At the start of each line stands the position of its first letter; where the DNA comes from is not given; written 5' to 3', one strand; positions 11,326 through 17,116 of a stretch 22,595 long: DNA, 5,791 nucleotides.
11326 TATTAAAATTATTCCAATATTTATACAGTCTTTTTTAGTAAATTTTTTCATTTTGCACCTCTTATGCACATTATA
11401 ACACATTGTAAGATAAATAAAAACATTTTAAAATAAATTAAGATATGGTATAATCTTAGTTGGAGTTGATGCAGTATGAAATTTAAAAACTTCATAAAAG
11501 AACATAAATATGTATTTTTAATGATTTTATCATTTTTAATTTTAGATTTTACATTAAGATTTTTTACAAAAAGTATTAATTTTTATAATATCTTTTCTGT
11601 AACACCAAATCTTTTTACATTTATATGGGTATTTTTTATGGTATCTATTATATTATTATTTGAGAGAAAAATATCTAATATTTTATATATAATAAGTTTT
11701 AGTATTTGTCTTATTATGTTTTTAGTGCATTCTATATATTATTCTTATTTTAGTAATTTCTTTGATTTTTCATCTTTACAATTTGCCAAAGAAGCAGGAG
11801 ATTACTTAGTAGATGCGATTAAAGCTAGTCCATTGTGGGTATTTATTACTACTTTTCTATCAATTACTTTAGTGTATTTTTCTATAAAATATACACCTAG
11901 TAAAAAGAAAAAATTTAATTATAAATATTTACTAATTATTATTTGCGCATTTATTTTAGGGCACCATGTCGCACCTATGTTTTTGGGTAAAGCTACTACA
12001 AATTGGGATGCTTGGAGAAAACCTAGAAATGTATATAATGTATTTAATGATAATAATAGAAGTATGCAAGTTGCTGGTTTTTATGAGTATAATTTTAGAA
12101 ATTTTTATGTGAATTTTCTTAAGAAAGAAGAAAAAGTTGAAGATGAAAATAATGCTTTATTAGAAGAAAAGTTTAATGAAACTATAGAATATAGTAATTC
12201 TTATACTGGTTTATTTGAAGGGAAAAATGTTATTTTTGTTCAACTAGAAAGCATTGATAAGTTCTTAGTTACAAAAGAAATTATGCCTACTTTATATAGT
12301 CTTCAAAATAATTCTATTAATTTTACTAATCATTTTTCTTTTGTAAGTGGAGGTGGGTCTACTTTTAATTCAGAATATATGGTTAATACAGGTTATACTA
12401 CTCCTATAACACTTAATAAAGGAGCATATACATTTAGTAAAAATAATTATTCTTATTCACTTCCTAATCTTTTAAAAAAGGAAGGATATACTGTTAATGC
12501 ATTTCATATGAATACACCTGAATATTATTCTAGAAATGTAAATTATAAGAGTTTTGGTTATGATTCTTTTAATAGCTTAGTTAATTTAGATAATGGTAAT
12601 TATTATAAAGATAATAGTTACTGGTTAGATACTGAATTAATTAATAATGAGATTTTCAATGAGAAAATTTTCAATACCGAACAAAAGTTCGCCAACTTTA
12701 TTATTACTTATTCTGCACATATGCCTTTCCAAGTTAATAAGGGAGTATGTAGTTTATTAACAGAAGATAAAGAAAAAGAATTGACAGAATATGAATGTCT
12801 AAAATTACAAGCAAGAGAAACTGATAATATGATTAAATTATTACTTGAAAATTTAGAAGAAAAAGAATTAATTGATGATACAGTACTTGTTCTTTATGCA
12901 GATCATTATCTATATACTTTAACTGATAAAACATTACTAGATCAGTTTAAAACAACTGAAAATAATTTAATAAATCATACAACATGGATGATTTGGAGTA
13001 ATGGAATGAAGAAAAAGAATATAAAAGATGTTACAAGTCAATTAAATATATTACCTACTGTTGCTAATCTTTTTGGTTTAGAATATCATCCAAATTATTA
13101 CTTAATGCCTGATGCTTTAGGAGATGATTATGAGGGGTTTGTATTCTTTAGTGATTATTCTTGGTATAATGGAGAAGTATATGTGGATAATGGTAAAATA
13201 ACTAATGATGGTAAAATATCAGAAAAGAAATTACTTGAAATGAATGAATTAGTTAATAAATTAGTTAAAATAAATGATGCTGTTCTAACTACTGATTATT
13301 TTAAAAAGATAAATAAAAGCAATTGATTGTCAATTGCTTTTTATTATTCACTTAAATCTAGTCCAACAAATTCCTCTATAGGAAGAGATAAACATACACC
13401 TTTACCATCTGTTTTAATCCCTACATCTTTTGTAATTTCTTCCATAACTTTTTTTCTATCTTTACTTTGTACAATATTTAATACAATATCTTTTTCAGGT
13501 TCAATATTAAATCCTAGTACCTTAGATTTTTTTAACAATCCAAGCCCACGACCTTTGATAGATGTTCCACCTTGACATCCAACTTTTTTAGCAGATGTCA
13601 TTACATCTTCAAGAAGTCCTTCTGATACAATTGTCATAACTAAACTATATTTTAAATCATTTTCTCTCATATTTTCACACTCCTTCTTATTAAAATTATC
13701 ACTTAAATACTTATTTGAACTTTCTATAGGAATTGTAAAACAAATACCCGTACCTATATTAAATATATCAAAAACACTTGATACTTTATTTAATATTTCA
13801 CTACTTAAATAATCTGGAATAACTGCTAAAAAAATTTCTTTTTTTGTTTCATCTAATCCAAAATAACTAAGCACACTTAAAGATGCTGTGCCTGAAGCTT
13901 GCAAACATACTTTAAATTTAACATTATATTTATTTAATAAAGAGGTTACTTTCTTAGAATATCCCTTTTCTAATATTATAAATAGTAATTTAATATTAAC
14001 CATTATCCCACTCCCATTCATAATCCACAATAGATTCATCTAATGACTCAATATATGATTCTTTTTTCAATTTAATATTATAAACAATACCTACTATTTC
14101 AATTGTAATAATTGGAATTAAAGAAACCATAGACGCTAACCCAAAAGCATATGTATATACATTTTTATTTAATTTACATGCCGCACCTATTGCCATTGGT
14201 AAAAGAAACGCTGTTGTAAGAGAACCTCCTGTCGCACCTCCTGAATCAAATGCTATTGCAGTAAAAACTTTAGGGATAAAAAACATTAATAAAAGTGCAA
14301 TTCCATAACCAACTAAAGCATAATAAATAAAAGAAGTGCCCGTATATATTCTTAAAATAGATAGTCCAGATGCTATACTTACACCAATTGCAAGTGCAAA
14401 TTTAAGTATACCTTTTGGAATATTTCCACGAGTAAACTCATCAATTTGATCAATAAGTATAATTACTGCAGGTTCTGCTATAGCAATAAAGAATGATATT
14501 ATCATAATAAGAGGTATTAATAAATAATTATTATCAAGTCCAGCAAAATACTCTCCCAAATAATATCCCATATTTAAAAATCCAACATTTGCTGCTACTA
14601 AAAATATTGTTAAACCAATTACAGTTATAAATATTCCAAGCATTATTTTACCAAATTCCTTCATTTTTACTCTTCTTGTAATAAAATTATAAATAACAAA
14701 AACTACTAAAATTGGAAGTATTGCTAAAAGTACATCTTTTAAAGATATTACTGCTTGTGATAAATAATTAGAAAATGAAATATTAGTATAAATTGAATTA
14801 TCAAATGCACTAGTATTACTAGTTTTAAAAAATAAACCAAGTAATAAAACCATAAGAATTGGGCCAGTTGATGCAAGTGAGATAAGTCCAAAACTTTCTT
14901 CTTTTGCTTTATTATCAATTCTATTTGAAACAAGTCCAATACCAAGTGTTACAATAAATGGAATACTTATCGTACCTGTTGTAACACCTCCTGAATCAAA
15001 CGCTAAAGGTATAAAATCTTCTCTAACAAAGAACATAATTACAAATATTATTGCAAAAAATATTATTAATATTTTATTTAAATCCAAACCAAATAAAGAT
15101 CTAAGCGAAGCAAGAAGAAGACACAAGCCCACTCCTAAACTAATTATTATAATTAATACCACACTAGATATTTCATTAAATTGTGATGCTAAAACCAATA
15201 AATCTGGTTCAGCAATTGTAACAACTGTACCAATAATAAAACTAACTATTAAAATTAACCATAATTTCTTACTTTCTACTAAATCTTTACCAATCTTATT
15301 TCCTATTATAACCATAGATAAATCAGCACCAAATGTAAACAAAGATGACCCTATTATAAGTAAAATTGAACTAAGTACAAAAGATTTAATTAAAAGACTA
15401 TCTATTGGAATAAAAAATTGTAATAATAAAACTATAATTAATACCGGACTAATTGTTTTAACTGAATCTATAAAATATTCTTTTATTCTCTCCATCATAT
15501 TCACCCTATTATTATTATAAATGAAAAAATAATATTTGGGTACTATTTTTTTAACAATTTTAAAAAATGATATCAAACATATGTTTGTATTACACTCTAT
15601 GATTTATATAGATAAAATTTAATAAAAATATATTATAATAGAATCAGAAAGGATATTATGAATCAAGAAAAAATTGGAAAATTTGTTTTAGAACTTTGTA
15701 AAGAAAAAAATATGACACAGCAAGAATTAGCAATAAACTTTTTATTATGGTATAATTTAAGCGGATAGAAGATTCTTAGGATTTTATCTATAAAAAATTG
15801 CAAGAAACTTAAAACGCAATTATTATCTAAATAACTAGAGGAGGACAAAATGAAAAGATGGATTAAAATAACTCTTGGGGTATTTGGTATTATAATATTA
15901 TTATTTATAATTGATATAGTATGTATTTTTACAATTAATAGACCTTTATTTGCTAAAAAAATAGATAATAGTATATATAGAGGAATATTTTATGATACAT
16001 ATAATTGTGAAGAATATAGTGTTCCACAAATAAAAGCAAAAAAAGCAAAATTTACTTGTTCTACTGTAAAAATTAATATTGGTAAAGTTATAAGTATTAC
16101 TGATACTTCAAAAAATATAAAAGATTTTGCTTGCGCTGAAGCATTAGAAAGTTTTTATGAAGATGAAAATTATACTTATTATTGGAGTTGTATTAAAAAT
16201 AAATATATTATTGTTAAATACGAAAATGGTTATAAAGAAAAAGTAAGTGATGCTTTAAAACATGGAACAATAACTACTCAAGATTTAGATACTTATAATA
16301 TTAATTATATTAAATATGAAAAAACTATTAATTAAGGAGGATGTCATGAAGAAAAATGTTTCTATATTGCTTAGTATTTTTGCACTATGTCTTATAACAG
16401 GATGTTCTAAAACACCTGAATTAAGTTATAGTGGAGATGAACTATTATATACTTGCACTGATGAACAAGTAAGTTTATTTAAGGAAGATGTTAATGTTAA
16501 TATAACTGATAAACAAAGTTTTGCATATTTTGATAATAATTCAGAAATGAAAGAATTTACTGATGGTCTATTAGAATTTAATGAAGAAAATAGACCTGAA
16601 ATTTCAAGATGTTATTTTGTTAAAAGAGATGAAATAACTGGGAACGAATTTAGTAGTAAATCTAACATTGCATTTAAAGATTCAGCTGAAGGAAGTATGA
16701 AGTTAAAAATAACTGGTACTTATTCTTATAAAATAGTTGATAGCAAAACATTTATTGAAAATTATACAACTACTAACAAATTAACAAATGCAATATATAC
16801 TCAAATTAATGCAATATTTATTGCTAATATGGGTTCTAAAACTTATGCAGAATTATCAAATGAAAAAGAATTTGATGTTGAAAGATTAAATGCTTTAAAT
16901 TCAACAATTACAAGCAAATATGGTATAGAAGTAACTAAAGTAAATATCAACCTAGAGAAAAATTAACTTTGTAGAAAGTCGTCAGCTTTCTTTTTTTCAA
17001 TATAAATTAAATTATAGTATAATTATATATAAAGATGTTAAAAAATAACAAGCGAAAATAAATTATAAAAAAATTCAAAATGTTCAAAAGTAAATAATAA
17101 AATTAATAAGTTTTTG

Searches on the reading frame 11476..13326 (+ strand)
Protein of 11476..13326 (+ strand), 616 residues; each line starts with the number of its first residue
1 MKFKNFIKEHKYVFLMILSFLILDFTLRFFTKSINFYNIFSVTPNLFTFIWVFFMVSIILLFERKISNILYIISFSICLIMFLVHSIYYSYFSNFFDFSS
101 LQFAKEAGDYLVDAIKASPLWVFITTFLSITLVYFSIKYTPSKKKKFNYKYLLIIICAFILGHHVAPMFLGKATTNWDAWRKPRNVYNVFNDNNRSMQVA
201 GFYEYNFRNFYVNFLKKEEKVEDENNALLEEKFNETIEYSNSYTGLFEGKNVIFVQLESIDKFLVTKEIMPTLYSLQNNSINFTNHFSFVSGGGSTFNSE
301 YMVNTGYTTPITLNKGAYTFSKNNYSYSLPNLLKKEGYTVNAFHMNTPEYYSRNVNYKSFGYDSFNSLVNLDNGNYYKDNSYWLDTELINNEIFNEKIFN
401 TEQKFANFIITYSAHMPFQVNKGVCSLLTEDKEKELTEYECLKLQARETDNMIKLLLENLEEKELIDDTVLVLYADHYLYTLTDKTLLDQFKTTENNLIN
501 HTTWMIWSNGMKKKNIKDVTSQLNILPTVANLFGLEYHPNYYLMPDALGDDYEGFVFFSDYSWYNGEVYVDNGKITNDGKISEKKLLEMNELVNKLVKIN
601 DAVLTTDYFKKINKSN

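Call 67: search_protein_families(library=pfam, proteins=[window:11476-13326:+], max_evalue=0.0001)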
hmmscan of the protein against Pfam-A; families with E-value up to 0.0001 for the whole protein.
window:11476-13326:+ (616 aa): 1 family
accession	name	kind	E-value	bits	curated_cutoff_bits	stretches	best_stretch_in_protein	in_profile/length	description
PF00884.28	Sulfatase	-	7.1e-26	91.6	25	1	250-534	1-300/301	Sulfatase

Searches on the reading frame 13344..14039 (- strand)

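Call 67: search_protein_families(library=pfam, proteins=[window:13344-14039:-], max_evalue=0.0001)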
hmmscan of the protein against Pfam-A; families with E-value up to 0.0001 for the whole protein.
window:13344-14039:- (231 aa): 1 family
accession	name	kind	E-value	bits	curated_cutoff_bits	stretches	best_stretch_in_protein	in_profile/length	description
PF00543.27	P-II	-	4.7e-08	33.7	25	0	133-219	3-90/102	Nitrogen regulatory protein P-II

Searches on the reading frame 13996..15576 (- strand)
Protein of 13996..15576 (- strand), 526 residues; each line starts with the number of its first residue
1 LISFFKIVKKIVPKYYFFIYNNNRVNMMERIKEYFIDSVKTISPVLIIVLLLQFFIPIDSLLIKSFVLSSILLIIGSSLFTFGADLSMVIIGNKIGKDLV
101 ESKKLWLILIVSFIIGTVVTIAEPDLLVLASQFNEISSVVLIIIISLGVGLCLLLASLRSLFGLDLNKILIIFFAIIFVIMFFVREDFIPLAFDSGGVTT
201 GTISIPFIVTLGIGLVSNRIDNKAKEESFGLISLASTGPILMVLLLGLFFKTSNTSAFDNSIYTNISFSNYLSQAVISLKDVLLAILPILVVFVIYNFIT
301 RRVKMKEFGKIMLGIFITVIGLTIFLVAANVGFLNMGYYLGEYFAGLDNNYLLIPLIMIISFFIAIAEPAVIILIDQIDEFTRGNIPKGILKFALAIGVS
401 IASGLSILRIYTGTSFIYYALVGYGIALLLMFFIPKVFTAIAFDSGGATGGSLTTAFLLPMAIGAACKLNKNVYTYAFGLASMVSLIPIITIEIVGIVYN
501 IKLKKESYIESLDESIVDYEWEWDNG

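Call 67: search_protein_families(library=pfam, proteins=[window:13996-15576:-], max_evalue=0.0001)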
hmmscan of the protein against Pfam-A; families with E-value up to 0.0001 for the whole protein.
window:13996-15576:- (526 aa): 1 family
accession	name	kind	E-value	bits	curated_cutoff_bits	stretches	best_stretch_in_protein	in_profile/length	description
PF07556.16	DUF1538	-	9.4e-111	368.6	22.6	2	46-249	2-211/211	Protein of unknown function (DUF1538)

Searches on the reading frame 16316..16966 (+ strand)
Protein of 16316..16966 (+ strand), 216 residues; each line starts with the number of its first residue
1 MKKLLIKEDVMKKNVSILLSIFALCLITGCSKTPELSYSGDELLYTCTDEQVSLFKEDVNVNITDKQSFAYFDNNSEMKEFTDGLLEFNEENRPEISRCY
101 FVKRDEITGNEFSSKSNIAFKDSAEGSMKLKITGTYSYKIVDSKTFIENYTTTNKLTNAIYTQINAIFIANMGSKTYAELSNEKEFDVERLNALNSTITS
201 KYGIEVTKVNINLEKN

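Call 67: search_protein_families(library=pfam, proteins=[window:16316-16966:+], max_evalue=0.0001)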
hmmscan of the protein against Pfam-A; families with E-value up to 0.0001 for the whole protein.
window:16316-16966:+ (216 aa): 2 families
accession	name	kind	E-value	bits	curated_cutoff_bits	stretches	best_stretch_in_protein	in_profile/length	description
PF13421.11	Band_7_1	-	1.8e-07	31.4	24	1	96-211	67-190/211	SPFH domain-Band 7 family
PF01145.31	Band_7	-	5.1e-06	27.1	23.6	1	111-211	44-142/176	SPFH domain / Band 7 family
